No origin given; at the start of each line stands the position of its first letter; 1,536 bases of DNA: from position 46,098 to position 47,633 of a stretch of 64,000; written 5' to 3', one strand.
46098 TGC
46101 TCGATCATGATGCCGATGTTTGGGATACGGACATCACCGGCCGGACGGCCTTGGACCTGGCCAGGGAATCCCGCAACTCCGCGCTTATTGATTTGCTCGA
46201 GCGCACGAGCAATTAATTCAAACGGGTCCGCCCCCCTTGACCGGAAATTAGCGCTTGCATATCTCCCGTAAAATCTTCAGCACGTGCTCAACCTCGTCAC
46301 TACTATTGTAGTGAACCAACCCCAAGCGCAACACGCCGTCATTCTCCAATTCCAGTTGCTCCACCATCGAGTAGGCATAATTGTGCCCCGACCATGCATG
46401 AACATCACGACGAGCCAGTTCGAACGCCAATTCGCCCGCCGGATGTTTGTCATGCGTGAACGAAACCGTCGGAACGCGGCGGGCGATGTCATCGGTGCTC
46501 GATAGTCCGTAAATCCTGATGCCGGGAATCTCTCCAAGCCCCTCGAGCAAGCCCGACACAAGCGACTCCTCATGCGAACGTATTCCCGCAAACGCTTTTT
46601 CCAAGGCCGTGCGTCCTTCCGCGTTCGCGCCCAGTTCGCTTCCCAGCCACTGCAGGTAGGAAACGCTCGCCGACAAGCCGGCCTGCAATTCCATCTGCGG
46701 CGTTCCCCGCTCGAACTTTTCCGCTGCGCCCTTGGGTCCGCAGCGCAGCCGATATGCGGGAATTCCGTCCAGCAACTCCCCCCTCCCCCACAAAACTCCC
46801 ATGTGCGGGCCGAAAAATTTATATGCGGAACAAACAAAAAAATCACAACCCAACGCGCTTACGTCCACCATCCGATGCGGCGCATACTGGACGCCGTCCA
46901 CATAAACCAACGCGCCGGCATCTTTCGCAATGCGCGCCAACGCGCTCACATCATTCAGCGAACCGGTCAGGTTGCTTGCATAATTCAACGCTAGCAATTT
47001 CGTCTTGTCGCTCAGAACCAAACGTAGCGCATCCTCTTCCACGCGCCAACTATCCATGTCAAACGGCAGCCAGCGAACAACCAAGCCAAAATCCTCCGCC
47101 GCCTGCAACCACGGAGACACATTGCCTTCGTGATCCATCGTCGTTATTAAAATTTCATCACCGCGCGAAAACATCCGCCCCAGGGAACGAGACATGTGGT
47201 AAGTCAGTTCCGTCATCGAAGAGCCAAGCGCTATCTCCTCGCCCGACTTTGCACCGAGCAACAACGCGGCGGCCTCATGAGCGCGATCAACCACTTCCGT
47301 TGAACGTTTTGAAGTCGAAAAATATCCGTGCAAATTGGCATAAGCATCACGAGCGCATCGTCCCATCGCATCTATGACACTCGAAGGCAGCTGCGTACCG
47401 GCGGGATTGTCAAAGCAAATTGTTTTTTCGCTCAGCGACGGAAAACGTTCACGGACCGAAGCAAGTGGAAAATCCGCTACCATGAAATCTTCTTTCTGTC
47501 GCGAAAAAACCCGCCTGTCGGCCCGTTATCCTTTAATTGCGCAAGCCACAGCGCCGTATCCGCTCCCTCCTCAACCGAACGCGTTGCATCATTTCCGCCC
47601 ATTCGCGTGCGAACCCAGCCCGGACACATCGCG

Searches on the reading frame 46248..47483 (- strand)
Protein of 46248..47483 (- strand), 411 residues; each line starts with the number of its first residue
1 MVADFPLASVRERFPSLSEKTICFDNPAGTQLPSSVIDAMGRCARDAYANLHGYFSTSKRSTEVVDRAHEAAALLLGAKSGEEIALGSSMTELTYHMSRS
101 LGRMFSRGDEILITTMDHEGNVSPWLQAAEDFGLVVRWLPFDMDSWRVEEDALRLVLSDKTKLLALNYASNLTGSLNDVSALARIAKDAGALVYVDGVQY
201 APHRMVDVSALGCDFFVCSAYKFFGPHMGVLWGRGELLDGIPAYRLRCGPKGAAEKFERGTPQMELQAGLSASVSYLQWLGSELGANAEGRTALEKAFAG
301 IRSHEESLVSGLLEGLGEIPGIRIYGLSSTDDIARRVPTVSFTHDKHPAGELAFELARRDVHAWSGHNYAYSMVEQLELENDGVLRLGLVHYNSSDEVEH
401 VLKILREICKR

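Call 86: search_protein_families(library=pfam, proteins=[window:46248-47483:-], max_evalue=0.00001)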
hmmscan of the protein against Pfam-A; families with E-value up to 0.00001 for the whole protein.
window:46248-47483:- (411 aa): 2 families
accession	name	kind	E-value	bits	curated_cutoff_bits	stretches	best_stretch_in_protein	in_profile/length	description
PF00266.25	Aminotran_5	-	1.7e-63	215.2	21.5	1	23-400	2-370/371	Aminotransferase class-V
PF01053.26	Cys_Met_Meta_PP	-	2e-09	36.9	27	1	99-233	82-209/381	Cys/Met metabolism PLP-dependent enzyme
